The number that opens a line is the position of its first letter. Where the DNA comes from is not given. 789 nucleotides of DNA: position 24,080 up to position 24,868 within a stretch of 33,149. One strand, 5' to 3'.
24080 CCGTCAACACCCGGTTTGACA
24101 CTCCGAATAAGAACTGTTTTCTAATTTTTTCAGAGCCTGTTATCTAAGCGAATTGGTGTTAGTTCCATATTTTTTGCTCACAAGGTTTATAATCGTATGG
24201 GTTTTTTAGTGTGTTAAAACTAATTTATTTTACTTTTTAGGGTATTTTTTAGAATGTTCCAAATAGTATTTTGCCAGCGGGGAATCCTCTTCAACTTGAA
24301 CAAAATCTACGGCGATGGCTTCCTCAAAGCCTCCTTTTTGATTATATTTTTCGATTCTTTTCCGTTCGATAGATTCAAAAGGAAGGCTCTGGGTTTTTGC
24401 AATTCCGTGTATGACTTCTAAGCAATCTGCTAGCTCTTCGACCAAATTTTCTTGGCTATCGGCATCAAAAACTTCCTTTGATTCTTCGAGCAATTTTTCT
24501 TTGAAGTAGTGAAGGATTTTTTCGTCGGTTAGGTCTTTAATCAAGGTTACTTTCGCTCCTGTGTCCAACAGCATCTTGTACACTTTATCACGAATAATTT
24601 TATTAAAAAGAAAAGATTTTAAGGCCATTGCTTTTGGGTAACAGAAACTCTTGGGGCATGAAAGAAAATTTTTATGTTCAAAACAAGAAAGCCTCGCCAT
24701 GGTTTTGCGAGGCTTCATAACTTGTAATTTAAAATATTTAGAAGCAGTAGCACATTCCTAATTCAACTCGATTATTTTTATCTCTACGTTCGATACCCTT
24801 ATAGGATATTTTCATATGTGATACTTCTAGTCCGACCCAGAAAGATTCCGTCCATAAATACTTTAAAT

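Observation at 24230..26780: Exported Nudix - DcaP-like porin - NTP pyrophosphohydrolase trio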

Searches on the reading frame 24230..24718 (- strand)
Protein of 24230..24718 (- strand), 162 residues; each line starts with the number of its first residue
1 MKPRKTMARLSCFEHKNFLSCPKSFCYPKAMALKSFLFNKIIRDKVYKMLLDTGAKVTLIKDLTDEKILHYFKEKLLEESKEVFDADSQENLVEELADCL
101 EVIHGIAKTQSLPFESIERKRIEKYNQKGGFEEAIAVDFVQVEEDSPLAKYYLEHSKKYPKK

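Call 3: search_protein_families(library=pfam, proteins=[window:24230-24718:-], max_evalue=0.1)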
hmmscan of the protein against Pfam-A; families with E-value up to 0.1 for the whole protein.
window:24230-24718:- (162 aa): 3 families
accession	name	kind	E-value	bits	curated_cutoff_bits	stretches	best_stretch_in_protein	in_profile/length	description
PF03819.22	MazG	-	0.00024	21.7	22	1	73-127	7-68/74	MazG nucleotide pyrophosphohydrolase domain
PF01503.22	PRA-PH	-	0.00043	21.1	21.3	1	71-120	29-81/86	Phosphoribosyl-ATP pyrophosphohydrolase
PF12643.12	MazG-like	-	0.0052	17.4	27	1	67-126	6-68/85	MazG-like family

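Call 4: search_protein_families(library=ncbifam, proteins=[window:24230-24718:-], max_evalue=0.1)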
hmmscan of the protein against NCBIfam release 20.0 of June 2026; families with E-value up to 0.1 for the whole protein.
window:24230-24718:- (162 aa): 1 family
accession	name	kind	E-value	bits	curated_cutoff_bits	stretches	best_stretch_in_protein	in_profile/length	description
TIGR03188.1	histidine_hisI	equivalog_domain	0.049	13.9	42.7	1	70-100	30-63/84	phosphoribosyl-ATP diphosphatase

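Call 24: search_solved_structures(query=window:24230-24628:-, max_evalue=1, show_alignments=1)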
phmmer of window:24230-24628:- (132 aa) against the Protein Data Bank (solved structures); distinct sequences matched with E-value up to 1: 10.
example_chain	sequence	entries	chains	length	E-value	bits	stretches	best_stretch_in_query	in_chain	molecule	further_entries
8fje_A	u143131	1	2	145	0.022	18.4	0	79-123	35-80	E8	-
4pjq_A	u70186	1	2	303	0.027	18.2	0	44-88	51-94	Pentatricopeptide repeat protein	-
5iit_A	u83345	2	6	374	0.096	16.4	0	14-102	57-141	Vacuolar transporter chaperone 4,Core histone macro-H2A.1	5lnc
4pjr_A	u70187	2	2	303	0.12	16.1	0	43-88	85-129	Pentatricopeptide repeat protein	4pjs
5orq_A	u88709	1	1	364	0.14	15.9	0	45-97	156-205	cPPR-Telo1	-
5orm_A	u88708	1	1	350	0.16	15.7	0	45-98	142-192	cPPR-Telo1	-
4wn4_A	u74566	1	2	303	0.17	15.6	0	43-88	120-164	Pentatricopeptide repeat protein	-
5iiq_A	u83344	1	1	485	0.67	13.7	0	14-102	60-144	Vacuolar transporter chaperone 4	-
5iig_A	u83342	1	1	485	0.67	13.7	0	14-102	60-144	Vacuolar transporter chaperone 4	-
2nsa_A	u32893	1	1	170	0.97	13.2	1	38-106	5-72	Trigger factor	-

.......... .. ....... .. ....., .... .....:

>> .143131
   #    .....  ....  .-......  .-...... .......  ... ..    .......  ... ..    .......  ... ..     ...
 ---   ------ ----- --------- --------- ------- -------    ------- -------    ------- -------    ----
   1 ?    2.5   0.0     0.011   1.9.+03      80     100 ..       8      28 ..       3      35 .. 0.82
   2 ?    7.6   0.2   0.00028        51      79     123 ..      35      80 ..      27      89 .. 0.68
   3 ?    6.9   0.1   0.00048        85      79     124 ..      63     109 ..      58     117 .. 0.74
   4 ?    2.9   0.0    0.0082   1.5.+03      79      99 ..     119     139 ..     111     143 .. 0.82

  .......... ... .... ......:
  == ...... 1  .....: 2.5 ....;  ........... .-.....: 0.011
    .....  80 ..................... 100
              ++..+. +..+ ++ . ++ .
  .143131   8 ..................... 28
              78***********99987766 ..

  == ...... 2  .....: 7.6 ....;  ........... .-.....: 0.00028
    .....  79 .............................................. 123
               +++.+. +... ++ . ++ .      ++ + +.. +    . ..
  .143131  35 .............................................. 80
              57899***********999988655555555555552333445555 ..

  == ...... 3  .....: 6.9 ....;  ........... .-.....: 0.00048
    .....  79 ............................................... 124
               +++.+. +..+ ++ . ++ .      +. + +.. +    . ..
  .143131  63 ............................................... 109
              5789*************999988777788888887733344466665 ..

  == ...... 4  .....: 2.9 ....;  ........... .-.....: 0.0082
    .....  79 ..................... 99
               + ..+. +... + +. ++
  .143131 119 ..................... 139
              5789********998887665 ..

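Call 28: find_homologous_proteins(query=window:24230-24628:-)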
Query window:24230-24628:- (132 aa): 1 proteins with E <= 0.001 among 12 candidates.
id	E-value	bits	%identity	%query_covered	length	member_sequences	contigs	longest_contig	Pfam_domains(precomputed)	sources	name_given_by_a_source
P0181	3.8e-77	274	100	100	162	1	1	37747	-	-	-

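Call 42: search_protein_representatives(protein=window:24230-24628:-)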
Query: 132 residues. Proteins with E-value up to 0.001 (for the whole library): 3461; up to 1e-10: 451; up to 1e-30: 1. The best 150 are listed.
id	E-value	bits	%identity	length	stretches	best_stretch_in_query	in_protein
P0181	1.2e-77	274.3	100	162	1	1-132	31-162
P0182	4.0e-27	111.3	47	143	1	1-131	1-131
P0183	1.1e-26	109.8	46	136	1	5-131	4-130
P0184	3.6e-26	108.2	32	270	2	4-131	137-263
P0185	1.2e-25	106.5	41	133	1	5-131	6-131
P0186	5.7e-25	104.3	44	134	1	5-128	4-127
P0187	8.2e-25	103.8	46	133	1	2-131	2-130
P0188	9.6e-25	103.6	44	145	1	5-131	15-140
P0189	2.9e-24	102.1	47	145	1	3-130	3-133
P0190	4.7e-24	101.4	45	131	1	4-131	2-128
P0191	5.6e-24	101.1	41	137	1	3-131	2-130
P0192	6.0e-24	101.0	44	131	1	4-132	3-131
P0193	1.4e-23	99.9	42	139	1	3-131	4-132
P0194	2.0e-23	99.3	38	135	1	4-131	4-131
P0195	2.7e-23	98.9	33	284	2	6-121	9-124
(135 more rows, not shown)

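Call 47: search_solved_structures(query=A3, max_evalue=0.1, show_alignments=1)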
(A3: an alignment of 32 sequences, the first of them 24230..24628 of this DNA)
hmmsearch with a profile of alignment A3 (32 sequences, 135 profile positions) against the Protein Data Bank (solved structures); distinct sequences matched with E-value up to 0.1: 6.
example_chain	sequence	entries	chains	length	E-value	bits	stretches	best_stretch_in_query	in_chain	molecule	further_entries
9r1o_A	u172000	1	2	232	0.00064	23.1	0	45-94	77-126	sc-apCC-6-DPH-NR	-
8qad_A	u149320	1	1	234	0.001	22.5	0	56-96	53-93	sc-apCC-6-LLIA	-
1vmg_A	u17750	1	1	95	0.0062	19.9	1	14-87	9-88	Hypothetical protein SSO3215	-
2q5z_A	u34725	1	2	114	0.025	18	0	19-89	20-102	Hypothetical protein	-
2q73_A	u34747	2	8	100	0.039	17.4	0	23-91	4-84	Hypothetical protein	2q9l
5ie9_A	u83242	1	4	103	0.042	17.3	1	55-98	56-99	Nucleotide pyrophosphohydrolase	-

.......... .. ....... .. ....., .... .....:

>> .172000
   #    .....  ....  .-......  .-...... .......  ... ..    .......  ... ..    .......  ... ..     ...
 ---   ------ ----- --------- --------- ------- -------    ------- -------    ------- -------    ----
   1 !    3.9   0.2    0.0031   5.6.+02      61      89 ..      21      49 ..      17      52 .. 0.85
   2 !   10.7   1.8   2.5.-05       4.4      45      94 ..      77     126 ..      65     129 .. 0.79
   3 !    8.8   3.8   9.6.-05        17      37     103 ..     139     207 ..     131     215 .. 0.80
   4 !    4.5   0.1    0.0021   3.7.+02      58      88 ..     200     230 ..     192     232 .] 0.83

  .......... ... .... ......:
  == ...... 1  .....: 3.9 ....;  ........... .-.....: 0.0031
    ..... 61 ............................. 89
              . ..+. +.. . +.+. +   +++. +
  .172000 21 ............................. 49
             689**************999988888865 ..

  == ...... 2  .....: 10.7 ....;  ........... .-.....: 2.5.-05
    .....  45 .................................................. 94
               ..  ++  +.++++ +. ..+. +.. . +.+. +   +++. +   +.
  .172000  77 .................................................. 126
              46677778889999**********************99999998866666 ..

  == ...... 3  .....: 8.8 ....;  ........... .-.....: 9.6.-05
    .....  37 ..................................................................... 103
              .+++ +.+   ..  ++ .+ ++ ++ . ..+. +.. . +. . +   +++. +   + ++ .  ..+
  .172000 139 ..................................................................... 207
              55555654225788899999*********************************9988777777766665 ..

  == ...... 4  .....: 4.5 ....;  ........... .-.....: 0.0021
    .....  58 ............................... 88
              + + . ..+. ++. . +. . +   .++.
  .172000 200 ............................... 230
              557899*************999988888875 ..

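Call 48: search_protein_families(library=pfam, alignment_id=A3, max_evalue=0.01)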
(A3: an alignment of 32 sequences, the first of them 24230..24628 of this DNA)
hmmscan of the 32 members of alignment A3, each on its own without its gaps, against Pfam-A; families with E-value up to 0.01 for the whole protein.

A. member 1, window:24230-24628:- (132 aa): 3 families
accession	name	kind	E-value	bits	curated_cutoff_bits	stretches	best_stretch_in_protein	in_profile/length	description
PF03819.22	MazG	-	0.00015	22.4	22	1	43-97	7-68/74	MazG nucleotide pyrophosphohydrolase domain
PF01503.22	PRA-PH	-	0.00025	21.9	21.3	1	41-90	29-81/86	Phosphoribosyl-ATP pyrophosphohydrolase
PF12643.12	MazG-like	-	0.0032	18.1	27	1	37-96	6-68/85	MazG-like family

B. families by the number of members that match (of 32 scanned): 7 families
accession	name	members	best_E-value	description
PF01503.22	PRA-PH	29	1e-06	Phosphoribosyl-ATP pyrophosphohydrolase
PF12643.12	MazG-like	18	9.4e-06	MazG-like family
PF03819.22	MazG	18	5.4e-05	MazG nucleotide pyrophosphohydrolase domain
PF17619.7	SCVP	1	0.0025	Secreted clade V proteins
PF19519.4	DUF6051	1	0.0028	Family of unknown function (DUF6051)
PF22063.2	Pdc1_Ge1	1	0.0075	Pdc1 Ge1 domain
PF07746.16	LigA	1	0.0087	Aromatic-ring-opening dioxygenase LigAB, LigA subunit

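Call 82: search_protein_families(library=ncbifam, proteins=[window:24230-24628:-], max_evalue=0.0001)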
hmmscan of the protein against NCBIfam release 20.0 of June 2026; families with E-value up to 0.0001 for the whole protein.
window:24230-24628:- (132 aa): 0 families
